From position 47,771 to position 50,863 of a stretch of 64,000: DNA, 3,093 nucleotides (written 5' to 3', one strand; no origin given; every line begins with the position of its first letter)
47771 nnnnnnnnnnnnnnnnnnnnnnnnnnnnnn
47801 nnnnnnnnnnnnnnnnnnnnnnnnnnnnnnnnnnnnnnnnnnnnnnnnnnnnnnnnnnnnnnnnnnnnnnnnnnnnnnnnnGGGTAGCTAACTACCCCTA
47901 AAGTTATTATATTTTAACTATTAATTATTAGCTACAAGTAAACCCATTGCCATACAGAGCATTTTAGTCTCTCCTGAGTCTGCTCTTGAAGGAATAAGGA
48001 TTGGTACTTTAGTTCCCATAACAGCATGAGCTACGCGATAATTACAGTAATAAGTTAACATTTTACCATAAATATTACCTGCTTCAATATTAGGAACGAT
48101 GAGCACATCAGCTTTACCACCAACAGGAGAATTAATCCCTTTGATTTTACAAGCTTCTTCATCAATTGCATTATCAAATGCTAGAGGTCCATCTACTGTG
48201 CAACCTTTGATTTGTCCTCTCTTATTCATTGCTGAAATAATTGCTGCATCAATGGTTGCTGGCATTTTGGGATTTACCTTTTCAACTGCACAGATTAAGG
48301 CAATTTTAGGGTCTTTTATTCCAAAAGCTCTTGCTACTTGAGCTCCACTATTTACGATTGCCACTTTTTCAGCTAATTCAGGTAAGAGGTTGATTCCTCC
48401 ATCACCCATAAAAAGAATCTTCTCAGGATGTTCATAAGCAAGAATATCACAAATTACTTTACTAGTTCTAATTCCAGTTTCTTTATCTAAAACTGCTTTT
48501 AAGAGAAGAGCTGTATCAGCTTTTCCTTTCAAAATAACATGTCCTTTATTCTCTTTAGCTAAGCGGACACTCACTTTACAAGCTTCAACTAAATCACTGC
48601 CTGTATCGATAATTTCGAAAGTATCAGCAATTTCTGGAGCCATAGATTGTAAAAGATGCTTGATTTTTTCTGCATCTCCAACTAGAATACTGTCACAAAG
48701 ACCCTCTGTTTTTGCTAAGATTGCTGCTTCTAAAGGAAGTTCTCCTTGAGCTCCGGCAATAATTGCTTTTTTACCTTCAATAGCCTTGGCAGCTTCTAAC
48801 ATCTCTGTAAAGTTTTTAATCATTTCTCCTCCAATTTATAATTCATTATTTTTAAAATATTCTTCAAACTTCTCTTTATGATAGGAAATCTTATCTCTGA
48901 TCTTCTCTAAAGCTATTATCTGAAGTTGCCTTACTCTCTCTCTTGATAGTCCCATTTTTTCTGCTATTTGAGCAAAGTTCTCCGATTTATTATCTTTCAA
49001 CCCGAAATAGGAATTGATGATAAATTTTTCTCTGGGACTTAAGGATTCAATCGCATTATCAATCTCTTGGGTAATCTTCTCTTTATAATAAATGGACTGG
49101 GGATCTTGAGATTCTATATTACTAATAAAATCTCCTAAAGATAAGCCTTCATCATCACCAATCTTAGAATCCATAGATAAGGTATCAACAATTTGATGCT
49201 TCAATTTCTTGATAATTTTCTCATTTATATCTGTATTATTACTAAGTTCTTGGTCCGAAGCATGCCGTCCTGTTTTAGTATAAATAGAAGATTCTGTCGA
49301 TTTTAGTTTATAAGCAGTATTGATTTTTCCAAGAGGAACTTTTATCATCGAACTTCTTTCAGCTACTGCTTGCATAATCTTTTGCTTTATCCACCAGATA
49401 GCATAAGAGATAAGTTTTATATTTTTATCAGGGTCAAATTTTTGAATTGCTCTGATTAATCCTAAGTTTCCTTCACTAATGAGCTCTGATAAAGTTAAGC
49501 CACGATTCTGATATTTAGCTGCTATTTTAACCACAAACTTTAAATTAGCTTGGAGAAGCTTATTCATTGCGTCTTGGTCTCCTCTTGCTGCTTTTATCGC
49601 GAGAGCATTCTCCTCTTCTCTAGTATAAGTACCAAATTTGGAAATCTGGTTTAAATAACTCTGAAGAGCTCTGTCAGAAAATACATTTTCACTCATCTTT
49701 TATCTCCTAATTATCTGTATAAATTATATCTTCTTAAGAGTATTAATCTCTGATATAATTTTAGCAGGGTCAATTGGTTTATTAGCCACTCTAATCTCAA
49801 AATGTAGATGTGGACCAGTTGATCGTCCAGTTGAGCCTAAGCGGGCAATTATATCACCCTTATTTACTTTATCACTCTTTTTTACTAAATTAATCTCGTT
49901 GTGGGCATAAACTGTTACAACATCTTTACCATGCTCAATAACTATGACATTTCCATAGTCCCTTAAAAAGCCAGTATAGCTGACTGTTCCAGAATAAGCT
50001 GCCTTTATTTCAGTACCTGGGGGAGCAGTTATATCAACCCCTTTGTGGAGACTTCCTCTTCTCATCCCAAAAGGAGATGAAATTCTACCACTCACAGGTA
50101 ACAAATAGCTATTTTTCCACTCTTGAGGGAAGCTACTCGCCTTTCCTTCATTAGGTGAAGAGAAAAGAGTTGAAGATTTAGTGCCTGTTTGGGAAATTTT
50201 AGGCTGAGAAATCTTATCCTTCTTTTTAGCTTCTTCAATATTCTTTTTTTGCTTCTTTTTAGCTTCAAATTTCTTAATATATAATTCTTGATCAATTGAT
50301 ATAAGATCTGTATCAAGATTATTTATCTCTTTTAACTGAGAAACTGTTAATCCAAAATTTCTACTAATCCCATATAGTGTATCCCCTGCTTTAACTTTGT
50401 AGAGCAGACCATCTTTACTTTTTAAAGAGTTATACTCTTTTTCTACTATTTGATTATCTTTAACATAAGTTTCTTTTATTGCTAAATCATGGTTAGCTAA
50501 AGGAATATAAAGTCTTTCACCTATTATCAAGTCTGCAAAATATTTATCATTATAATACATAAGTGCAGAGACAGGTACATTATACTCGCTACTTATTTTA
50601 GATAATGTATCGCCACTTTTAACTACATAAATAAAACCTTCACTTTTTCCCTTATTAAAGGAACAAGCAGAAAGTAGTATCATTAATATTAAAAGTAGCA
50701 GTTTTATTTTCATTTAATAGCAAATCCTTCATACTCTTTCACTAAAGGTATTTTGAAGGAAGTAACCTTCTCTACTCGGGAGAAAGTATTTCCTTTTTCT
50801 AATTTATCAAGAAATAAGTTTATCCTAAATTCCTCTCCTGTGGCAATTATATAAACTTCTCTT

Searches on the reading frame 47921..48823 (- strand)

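Call 33: search_protein_families(library=pfam, proteins=[window:47921-48823:-], max_evalue=0.00001)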
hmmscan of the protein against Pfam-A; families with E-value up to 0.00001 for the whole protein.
window:47921-48823:- (300 aa): 1 family
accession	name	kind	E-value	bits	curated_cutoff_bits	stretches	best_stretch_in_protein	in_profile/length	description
PF01515.24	PTA_PTB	-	1.1e-40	140.4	24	1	83-293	106-317/319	Phosphate acetyl/butaryl transferase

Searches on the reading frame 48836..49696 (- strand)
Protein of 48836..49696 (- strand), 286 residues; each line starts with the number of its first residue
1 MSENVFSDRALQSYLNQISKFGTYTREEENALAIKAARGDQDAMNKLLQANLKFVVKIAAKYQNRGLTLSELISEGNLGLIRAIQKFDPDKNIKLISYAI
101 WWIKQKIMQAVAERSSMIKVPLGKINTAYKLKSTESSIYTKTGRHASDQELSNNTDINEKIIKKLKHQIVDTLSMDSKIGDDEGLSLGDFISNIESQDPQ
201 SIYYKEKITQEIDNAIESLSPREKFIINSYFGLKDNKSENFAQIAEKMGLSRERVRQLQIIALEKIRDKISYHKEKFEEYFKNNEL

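Call 33: search_protein_families(library=pfam, proteins=[window:48836-49696:-], max_evalue=0.00001)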
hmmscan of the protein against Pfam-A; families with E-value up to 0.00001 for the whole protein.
window:48836-49696:- (286 aa): 3 families
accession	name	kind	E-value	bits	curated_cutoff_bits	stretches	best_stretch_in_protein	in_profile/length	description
PF04542.20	Sigma70_r2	-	5e-16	58.7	24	1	47-114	1-68/71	Sigma-70 region 2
PF04545.22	Sigma70_r4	-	9.3e-13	47.9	24.1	1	215-267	1-49/50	Sigma-70, region 4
PF04539.22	Sigma70_r3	-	7.5e-11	42.4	25.3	1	128-200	3-75/78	Sigma-70 region 3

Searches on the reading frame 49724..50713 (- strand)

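Call 33: search_protein_families(library=pfam, proteins=[window:49724-50713:-], max_evalue=0.00001)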
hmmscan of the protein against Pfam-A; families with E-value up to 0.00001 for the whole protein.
window:49724-50713:- (329 aa): 3 families
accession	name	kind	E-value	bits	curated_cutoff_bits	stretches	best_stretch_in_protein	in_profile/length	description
PF01551.29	Peptidase_M23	-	2.4e-34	117.8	28.7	1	222-316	2-96/96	Peptidase family M23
PF01476.26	LysM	-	2e-26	92.1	20.9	2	105-147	1-43/43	LysM domain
PF23473.1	LysM3_LYK4_5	-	6.5e-07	29.8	29.3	0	103-138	3-38/48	LYK4/5 LysM3 domain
